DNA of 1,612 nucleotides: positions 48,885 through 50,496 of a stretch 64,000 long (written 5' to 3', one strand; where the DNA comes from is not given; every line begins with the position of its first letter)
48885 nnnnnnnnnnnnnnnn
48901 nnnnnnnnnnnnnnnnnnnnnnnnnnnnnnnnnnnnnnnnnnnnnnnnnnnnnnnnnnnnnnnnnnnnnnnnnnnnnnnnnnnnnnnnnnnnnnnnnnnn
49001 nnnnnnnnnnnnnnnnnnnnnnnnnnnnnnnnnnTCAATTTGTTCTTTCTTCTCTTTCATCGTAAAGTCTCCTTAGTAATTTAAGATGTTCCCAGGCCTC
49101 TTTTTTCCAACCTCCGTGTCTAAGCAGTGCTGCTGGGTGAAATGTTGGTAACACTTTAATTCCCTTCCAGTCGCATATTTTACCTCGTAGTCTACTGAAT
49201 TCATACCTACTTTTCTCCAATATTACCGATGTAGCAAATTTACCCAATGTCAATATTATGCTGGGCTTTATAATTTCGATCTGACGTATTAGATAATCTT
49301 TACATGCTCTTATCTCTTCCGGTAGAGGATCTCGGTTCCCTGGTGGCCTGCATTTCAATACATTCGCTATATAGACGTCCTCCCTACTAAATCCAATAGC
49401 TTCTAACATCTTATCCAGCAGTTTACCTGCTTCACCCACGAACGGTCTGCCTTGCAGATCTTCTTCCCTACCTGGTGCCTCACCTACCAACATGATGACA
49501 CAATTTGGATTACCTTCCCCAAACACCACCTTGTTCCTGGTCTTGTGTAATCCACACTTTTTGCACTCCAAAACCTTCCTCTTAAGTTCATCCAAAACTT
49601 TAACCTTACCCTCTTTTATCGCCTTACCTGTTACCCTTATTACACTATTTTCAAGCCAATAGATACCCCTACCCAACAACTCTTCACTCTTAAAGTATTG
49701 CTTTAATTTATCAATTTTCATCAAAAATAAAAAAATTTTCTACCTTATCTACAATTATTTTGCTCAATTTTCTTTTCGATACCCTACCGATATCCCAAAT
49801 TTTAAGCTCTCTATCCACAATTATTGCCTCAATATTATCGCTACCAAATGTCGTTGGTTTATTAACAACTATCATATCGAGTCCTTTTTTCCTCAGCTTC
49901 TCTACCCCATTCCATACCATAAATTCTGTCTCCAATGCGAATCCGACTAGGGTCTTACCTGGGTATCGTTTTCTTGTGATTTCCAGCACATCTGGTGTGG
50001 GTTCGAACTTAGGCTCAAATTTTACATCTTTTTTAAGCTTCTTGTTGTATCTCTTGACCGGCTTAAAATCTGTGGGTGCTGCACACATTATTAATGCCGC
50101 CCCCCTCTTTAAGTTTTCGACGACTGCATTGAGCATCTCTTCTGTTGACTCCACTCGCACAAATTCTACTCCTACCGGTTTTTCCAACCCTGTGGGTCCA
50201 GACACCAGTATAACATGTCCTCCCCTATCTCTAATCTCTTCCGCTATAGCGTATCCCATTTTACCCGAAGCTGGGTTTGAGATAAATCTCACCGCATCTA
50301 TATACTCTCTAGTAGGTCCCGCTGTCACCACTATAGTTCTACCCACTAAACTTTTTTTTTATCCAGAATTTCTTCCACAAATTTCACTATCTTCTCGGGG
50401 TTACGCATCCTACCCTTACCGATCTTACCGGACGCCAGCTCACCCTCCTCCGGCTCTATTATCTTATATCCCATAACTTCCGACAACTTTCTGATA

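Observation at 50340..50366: coaB and coaC split exactly at an A9 homopolymer; +1 nt (or a -1 ribosomal slip) would restore a fused bifunctional CoaBC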

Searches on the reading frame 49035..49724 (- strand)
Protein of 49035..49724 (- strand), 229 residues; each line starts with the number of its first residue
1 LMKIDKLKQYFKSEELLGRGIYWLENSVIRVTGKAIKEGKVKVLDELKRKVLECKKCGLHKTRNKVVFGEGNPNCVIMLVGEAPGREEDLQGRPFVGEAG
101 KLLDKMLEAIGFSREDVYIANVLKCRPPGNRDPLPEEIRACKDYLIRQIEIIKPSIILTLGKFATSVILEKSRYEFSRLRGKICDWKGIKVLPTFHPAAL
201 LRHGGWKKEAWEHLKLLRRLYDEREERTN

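Call 45: search_protein_families(library=pfam, proteins=[window:49035-49724:-], max_evalue=0.01)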
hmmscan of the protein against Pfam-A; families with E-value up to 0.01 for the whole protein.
window:49035-49724:- (229 aa): 1 family
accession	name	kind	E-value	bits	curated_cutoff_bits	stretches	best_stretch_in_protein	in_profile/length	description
PF03167.25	UDG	-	4.9e-40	137.3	24.3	1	68-215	1-141/141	Uracil DNA glycosylase superfamily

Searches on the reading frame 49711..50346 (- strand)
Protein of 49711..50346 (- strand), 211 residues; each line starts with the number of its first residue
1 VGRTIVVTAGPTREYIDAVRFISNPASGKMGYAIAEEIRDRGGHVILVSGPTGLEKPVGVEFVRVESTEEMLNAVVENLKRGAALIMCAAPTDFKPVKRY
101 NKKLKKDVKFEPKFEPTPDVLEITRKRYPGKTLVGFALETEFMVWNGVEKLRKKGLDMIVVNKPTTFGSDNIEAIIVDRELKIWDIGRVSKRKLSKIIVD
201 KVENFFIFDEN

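Call 4: search_protein_families(library=ncbifam, proteins=[window:49711-50346:-])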
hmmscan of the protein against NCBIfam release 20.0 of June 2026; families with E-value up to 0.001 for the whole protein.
window:49711-50346:- (211 aa): 4 families
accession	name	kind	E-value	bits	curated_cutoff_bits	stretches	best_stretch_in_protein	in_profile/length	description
TIGR00521.1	coaBC_dfp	equivalog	4.5e-51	174.1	219.7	1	2-202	186-391/392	bifunctional phosphopantothenoylcysteine decarboxylase/phosphopantothenate--cysteine ligase CoaBC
NF005231.0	PRK06732.1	equivalog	5e-19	69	265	1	5-98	3-98/229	phosphopantothenate--cysteine ligase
TIGR02114.1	coaB_strep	equivalog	1.5e-15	57.6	217.2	1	5-99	3-99/228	phosphopantothenate--cysteine ligase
NF007199.0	PRK09620.1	equivalog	9.5e-10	38.2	248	1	2-181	3-200/229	hypothetical protein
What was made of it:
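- Closest known: Bifunctional CoaBC. Different: Here the genome encodes two ORFs in different frames, and each half alone scores below the family cut-off of 219.7 bits (call 4).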

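Call 39: find_homologous_proteins(query=window:49711-50346:-, max_evalue=1e-15)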
Query window:49711-50346:- (211 aa): 2023 proteins with E <= 1e-15 among 2375 candidates; the best 120 are listed.
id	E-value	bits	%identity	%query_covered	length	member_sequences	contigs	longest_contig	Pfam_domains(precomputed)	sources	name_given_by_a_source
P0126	6.8e-133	459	100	100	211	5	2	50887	PF04127.23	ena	-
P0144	7.6e-48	181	46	94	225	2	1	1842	PF04127.23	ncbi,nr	ncbi:MAG: bifunctional phosphopantothenoylcysteine decarboxylase/phosphopantothenate--cysteine ligas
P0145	4.1e-46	175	46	93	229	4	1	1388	PF04127.23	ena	-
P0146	1.1e-45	174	43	95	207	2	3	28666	PF04127.23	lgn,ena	-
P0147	3.7e-44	169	43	93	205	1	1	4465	PF04127.23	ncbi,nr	ncbi:MAG: phosphopantothenoylcysteine decarboxylase [Candidatus Omnitrophica bacterium]|nr:phosphopa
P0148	4.1e-44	169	43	94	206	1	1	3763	PF04127.23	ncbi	-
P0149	5.5e-44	168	47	95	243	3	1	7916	PF04127.23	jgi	jgi:phosphopantothenoylcysteine decarboxylase/phosphopantothenate--cysteine ligase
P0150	7.2e-44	168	46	94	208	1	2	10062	PF04127.23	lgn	-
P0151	2.2e-43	166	42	95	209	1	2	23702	PF04127.23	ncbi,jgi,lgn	-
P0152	2.4e-43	166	50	97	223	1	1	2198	PF04127.23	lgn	-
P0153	5.4e-43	165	45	95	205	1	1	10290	PF04127.23,PF13460.13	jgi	-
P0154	5.5e-43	165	44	93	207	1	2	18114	PF04127.23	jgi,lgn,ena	-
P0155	8.0e-43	165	44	97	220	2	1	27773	PF04127.23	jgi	-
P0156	1.0e-42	164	43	95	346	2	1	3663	PF04127.23,PF02441.25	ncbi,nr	ncbi:MAG: bifunctional phosphopantothenoylcysteine decarboxylase/phosphopantothenate--cysteine ligas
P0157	1.7e-42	164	44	95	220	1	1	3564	PF04127.23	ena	-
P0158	2.7e-42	163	51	65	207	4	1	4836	PF04127.23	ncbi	-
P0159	2.7e-42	163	45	97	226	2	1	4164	PF04127.23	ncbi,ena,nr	ncbi:bifunctional phosphopantothenoylcysteine decarboxylase/phosphopantothenate--cysteine ligase Coa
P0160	2.7e-42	163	47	94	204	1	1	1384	PF04127.23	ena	-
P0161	4.0e-42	162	48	97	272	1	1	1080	PF04127.23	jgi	jgi:phosphopantothenoylcysteine decarboxylase/phosphopantothenate--cysteine ligase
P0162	5.0e-42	162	46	96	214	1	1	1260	PF04127.23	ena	-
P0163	8.8e-42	161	46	96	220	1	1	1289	PF04127.23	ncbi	-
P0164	9.7e-42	161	45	92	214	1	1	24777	PF04127.23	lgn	-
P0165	1.4e-41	161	44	98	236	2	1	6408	PF04127.23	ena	-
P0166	1.4e-41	160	44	98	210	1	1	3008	PF04127.23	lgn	-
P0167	1.5e-41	160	46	95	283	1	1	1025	PF04127.23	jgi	jgi:phosphopantothenoylcysteine decarboxylase/phosphopantothenate--cysteine ligase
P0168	1.7e-41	160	49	97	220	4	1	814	PF04127.23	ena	-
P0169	2.1e-41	160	49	78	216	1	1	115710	PF04127.23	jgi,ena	-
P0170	3.0e-41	159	41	96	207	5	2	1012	PF04127.23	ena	-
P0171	3.4e-41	159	40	94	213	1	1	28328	PF04127.23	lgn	-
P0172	4.7e-41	159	44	96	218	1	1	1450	PF04127.23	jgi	jgi:phosphopantothenoylcysteine decarboxylase/phosphopantothenate--cysteine ligase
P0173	5.2e-41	159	43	95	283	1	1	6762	PF04127.23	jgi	-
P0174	7.2e-41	158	43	96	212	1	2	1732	PF04127.23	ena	-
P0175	7.3e-41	158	43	94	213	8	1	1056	PF04127.23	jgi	jgi:phosphopantothenoylcysteine decarboxylase/phosphopantothenate--cysteine ligase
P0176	7.7e-41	158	43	96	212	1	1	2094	PF04127.23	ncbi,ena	-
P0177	7.8e-41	158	42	98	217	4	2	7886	PF04127.23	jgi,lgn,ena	-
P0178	8.2e-41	158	45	97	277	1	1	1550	PF04127.23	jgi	jgi:phosphopantothenoylcysteine decarboxylase/phosphopantothenate--cysteine ligase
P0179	8.8e-41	158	40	95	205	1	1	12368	PF04127.23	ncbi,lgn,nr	ncbi:MAG: phosphopantothenoylcysteine decarboxylase [Candidatus Ratteibacteria bacterium]|nr:phospho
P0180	8.9e-41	158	44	95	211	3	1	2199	PF04127.23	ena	-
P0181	1.1e-40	158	43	92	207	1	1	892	PF04127.23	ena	-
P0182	1.1e-40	158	43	92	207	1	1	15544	PF04127.23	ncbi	-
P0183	1.2e-40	157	49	65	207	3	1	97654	PF04127.23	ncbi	-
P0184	1.2e-40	157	44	95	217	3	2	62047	PF04127.23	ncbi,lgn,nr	ncbi:MAG: hypothetical protein NTX71_01095 [Candidatus Aureabacteria bacterium]|nr:hypothetical prot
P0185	1.4e-40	157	43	92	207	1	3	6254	PF04127.23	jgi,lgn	-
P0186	1.9e-40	157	44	95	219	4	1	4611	PF04127.23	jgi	-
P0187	2.0e-40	157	48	79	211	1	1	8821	PF04127.23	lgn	-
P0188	2.0e-40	157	45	95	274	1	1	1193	PF04127.23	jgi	jgi:phosphopantothenoylcysteine decarboxylase/phosphopantothenate--cysteine ligase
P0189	2.0e-40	157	43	91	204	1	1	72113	PF04127.23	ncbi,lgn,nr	ncbi:MAG: phosphopantothenoylcysteine decarboxylase [Candidatus Omnitrophica bacterium]|nr:phosphopa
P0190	2.6e-40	156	45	95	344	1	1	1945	PF04127.23,PF02441.25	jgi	jgi:phosphopantothenoylcysteine decarboxylase/phosphopantothenate--cysteine ligase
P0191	2.8e-40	156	45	96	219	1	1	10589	PF04127.23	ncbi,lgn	-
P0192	3.1e-40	156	48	87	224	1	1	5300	PF04127.23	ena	-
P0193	3.2e-40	156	46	93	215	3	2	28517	PF04127.23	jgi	-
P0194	3.2e-40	156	44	96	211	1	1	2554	PF04127.23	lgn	-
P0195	3.2e-40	156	46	95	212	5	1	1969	PF04127.23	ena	-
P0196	3.3e-40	156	46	95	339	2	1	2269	PF04127.23,PF02441.25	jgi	jgi:phosphopantothenoylcysteine decarboxylase/phosphopantothenate--cysteine ligase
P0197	3.6e-40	156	46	97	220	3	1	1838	PF04127.23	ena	-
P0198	4.3e-40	156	42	95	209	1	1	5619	PF04127.23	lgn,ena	-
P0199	4.9e-40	155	44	97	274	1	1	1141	PF04127.23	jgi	jgi:phosphopantothenoylcysteine decarboxylase/phosphopantothenate--cysteine ligase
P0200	4.9e-40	155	45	97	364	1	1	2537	PF04127.23,PF02441.25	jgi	jgi:phosphopantothenoylcysteine decarboxylase/phosphopantothenate--cysteine ligase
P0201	5.1e-40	155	45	95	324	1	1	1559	PF04127.23,PF02441.25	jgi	jgi:phosphopantothenoylcysteine decarboxylase/phosphopantothenate--cysteine ligase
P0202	5.9e-40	155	43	94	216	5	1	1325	PF04127.23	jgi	-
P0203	6.0e-40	155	47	97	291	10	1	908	PF04127.23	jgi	jgi:phosphopantothenoylcysteine decarboxylase/phosphopantothenate--cysteine ligase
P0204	6.1e-40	155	47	78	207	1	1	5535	PF04127.23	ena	-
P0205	6.4e-40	155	41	98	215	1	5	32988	PF04127.23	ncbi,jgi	jgi:phosphopantothenoylcysteine decarboxylase / phosphopantothenate---cysteine ligase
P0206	6.5e-40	155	47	78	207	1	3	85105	PF04127.23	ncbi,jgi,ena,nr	ncbi:MAG TPA: phosphopantothenoylcysteine decarboxylase [bacterium]|nr:phosphopantothenoylcysteine d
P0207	6.6e-40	155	47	78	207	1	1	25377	PF04127.23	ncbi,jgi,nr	ncbi:MAG TPA: phosphopantothenoylcysteine decarboxylase [bacterium]|nr:phosphopantothenoylcysteine d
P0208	6.6e-40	155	47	78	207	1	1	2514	PF04127.23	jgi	-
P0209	6.7e-40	155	47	78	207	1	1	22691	PF04127.23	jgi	-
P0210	6.7e-40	155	47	78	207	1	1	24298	PF04127.23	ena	-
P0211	6.8e-40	155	47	78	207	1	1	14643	PF04127.23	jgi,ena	-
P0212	9.7e-40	155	45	96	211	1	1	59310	PF04127.23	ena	-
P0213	1.0e-39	154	49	65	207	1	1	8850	PF04127.23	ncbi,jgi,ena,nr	ncbi:phosphopantothenoylcysteine decarboxylase [bacterium]|nr:phosphopantothenoylcysteine decarboxyl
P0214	1.2e-39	154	41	96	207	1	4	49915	PF04127.23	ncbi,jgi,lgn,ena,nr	ncbi:MAG TPA: phosphopantothenoylcysteine decarboxylase [bacterium]|nr:phosphopantothenoylcysteine d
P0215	1.2e-39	154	45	93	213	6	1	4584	PF04127.23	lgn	-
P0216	1.3e-39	154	40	93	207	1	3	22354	PF04127.23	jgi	-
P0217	1.4e-39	154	45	78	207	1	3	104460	PF04127.23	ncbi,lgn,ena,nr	ncbi:MAG: phosphopantothenoylcysteine decarboxylase [Candidatus Omnitrophica bacterium]|nr:phosphopa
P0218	1.4e-39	154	45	78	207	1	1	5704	PF04127.23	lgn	-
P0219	1.5e-39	154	43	97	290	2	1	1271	PF04127.23,PF02441.25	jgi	jgi:phosphopantothenoylcysteine decarboxylase/phosphopantothenate--cysteine ligase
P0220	1.5e-39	154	42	93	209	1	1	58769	PF04127.23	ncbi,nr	ncbi:MAG: hypothetical protein N3D17_04565 [bacterium]|nr:hypothetical protein [bacterium]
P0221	1.7e-39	154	42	95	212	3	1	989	PF04127.23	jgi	-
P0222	1.8e-39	154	42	96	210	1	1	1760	PF04127.23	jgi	jgi:phosphopantothenoylcysteine decarboxylase/phosphopantothenate--cysteine ligase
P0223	2.0e-39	153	45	78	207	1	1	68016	PF04127.23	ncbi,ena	-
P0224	2.3e-39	153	46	82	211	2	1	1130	PF04127.23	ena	-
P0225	2.5e-39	153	45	78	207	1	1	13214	PF04127.23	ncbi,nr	ncbi:MAG: phosphopantothenoylcysteine decarboxylase [bacterium]|nr:phosphopantothenoylcysteine decar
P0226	2.8e-39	153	50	80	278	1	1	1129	PF04127.23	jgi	jgi:phosphopantothenoylcysteine decarboxylase / phosphopantothenate---cysteine ligase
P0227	3.1e-39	153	44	94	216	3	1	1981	PF04127.23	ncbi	-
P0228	3.1e-39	153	45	97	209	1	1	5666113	PF04127.23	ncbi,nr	ncbi:MAG: phosphopantothenoylcysteine decarboxylase [Phycisphaerales bacterium]|nr:MAG: phosphopanto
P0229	3.2e-39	153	46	96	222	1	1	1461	PF04127.23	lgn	-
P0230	3.3e-39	153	44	96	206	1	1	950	PF04127.23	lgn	-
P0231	3.8e-39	153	42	97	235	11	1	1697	PF04127.23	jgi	jgi:phosphopantothenoylcysteine decarboxylase/phosphopantothenate--cysteine ligase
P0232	3.9e-39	153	46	96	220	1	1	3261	PF04127.23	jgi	jgi:phosphopantothenoylcysteine decarboxylase/phosphopantothenate--cysteine ligase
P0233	4.5e-39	152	46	97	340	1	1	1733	PF04127.23,PF02441.25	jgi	jgi:phosphopantothenoylcysteine decarboxylase/phosphopantothenate--cysteine ligase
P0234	5.4e-39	152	45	96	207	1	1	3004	PF04127.23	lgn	-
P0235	5.5e-39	152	41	93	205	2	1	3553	PF04127.23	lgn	-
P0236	5.6e-39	152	46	98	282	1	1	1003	PF04127.23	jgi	jgi:phosphopantothenoylcysteine decarboxylase/phosphopantothenate--cysteine ligase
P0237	6.0e-39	152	40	91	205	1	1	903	PF04127.23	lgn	-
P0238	6.1e-39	152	44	97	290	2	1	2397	PF04127.23,PF02441.25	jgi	jgi:phosphopantothenoylcysteine decarboxylase/phosphopantothenate--cysteine ligase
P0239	6.2e-39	152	43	95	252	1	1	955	PF04127.23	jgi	jgi:phosphopantothenoylcysteine decarboxylase/phosphopantothenate--cysteine ligase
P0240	6.3e-39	152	43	95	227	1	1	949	PF04127.23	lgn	-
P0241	6.8e-39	152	43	95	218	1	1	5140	PF04127.23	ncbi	-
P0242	6.9e-39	152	45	97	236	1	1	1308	PF04127.23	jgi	jgi:phosphopantothenoylcysteine decarboxylase/phosphopantothenate--cysteine ligase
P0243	7.0e-39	152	45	95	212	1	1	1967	PF04127.23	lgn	-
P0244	7.7e-39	152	44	97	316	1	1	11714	PF04127.23,PF02441.25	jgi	jgi:phosphopantothenoylcysteine decarboxylase/phosphopantothenate--cysteine ligase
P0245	7.7e-39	152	46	95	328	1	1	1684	PF04127.23,PF02441.25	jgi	-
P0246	8.1e-39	152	45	95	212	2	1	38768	PF04127.23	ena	-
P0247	8.7e-39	151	44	95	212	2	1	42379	PF04127.23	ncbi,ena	-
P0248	9.3e-39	151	44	95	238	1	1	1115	PF04127.23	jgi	jgi:phosphopantothenoylcysteine decarboxylase/phosphopantothenate--cysteine ligase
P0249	1.0e-38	151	41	94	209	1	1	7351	PF04127.23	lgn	-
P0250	1.1e-38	151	49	83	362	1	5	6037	PF00692.25,PF04127.23,PF22769.2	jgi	jgi:deoxyuridine 5'-triphosphate nucleotidohydrolase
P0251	1.1e-38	151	41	90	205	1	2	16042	PF04127.23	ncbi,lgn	-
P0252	1.1e-38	151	44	94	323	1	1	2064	PF04127.23,PF02441.25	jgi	-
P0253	1.3e-38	151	46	94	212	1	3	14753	PF04127.23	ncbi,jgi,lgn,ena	-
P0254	1.4e-38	151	40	92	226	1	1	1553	PF04127.23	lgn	-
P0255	1.4e-38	151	45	95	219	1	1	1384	PF04127.23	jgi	jgi:phosphopantothenoylcysteine decarboxylase / phosphopantothenate---cysteine ligase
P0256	1.4e-38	151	44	96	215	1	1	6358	PF04127.23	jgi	jgi:phosphopantothenoylcysteine decarboxylase/phosphopantothenate--cysteine ligase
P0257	1.4e-38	151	41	97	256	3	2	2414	PF04127.23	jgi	-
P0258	1.5e-38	151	43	94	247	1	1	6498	PF04127.23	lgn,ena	-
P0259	1.5e-38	151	42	91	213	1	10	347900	PF04127.23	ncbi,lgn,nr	ncbi:MAG: phosphopantothenoylcysteine decarboxylase [Candidatus Omnitrophica bacterium]|nr:phosphopa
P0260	1.5e-38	151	45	78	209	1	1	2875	PF04127.23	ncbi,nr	ncbi:MAG: phosphopantothenoylcysteine decarboxylase [Candidatus Omnitrophica bacterium]|nr:phosphopa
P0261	1.6e-38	151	44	95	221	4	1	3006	PF04127.23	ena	-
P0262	1.7e-38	150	41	96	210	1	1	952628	PF04127.23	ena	-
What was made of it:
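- Stand-alone Dfp-type CoaB ORFs are numerous (call 39).
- Tried and rejected: (7) The homologue search with the 211-aa CoaB did not return the 89%-identical fused relatives (call 39).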

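Call 41: find_encoding_contigs(protein=P0259, flank=2500, max_places=2)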
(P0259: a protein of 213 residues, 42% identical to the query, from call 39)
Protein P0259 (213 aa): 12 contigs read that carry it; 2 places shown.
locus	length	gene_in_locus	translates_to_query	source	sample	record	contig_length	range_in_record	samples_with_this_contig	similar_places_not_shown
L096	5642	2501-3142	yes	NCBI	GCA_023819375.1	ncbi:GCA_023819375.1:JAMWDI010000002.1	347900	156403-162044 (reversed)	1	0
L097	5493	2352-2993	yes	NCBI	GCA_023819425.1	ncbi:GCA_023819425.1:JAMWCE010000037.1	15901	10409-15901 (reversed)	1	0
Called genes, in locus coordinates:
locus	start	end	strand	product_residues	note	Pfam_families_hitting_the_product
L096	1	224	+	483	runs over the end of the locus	PF01541:GIY-YIG, PF27096:UvrC_M, PF08459:UvrC_RNaseH_dom, PF14520:HHH_5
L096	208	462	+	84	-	-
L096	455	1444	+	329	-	PF01018:GTP1_OBG, PF00025:Arf (faint), PF01926:MMR_HSR1, PF02421:FeoB_N, PF16897:MMR_HSR1_Xtn (weak)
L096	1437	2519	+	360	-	PF03462:PCRF, PF00472:RF-1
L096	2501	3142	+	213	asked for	PF04127:DFP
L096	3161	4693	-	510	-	PF02689:Herpes_Helicase (faint), PF05970:PIF1, PF13245:AAA_19, PF13604:AAA_30, PF01443:Viral_helicase1 (faint), PF13538:UvrD_C_2 (weak), PF13280:WYL (weak)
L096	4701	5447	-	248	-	PF01656:CbiA, PF02374:ArsA_ATPase (weak), PF13614:AAA_31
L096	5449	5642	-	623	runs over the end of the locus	PF00111:Fer2, PF17650:RACo_linker, PF17651:Raco_middle, PF14574:RACo_C_ter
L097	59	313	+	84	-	-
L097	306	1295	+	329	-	PF01018:GTP1_OBG, PF00025:Arf (faint), PF01926:MMR_HSR1, PF02421:FeoB_N, PF16897:MMR_HSR1_Xtn (weak)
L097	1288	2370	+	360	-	PF03462:PCRF, PF00472:RF-1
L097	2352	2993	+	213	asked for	PF04127:DFP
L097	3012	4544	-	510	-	PF02689:Herpes_Helicase (faint), PF05970:PIF1, PF13245:AAA_19, PF13604:AAA_30, PF01443:Viral_helicase1 (faint), PF13538:UvrD_C_2 (weak), PF13280:WYL (weak)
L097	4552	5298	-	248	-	PF01656:CbiA, PF02374:ArsA_ATPase (weak), PF13614:AAA_31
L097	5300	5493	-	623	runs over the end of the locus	PF00111:Fer2, PF17650:RACo_linker, PF17651:Raco_middle, PF14574:RACo_C_ter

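Call 42: find_encoding_contigs(protein=P0228, flank=2500, max_places=2)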
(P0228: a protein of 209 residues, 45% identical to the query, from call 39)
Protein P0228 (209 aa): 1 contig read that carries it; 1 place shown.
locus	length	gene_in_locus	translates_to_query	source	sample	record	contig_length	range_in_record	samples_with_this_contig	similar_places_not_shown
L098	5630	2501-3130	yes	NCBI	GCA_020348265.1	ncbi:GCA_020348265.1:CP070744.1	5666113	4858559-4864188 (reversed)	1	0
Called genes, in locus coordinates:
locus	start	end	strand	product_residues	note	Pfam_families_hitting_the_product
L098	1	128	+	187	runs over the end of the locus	PF03840:SecG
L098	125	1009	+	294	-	PF03755:YicC-like_N, PF08340:YicC-like_C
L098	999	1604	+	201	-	PF13191:AAA_16 (weak), PF00625:Guanylate_kin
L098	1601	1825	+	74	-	PF01192:RNA_pol_Rpb6 (weak)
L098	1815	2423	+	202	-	PF02441:Flavoprotein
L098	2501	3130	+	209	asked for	PF04127:DFP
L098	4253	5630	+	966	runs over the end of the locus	PF00526:Dicty_CTDC, PF00353:HemolysinCabind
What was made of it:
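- A Phycisphaerales genome has adjacent rpoZ-coaC-coaB (call 42).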

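Call 43: find_encoding_contigs(protein=P0146, flank=2500, max_places=2)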
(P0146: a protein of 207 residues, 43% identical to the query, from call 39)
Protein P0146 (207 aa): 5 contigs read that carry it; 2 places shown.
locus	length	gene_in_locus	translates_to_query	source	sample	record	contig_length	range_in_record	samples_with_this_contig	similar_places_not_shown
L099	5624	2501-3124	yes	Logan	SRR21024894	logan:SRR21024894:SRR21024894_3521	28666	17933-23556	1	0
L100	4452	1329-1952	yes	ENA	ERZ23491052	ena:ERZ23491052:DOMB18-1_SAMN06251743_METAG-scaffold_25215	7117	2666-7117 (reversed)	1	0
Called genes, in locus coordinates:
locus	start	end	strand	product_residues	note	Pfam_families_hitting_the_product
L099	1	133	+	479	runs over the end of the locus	PF01541:GIY-YIG, PF12826:HHH_2 (faint), PF27096:UvrC_M, PF08459:UvrC_RNaseH_dom, PF14520:HHH_5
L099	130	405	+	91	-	-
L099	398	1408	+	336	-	PF01018:GTP1_OBG, PF00025:Arf (weak), PF01926:MMR_HSR1, PF02421:FeoB_N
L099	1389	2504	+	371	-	PF03462:PCRF, PF00472:RF-1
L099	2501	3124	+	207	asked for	PF04127:DFP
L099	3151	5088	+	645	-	PF20581:DUF6785, PF20580:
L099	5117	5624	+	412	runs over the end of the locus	PF02812:ELFV_dehydrog_N, PF00208:ELFV_dehydrog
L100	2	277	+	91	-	?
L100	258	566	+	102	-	-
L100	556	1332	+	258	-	PF03462:PCRF, PF00472:RF-1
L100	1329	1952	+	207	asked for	PF04127:DFP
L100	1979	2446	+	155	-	PF20581:DUF6785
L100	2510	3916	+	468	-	PF20581:DUF6785, PF20580:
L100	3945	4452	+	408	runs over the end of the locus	PF02812:ELFV_dehydrog_N, PF00208:ELFV_dehydrog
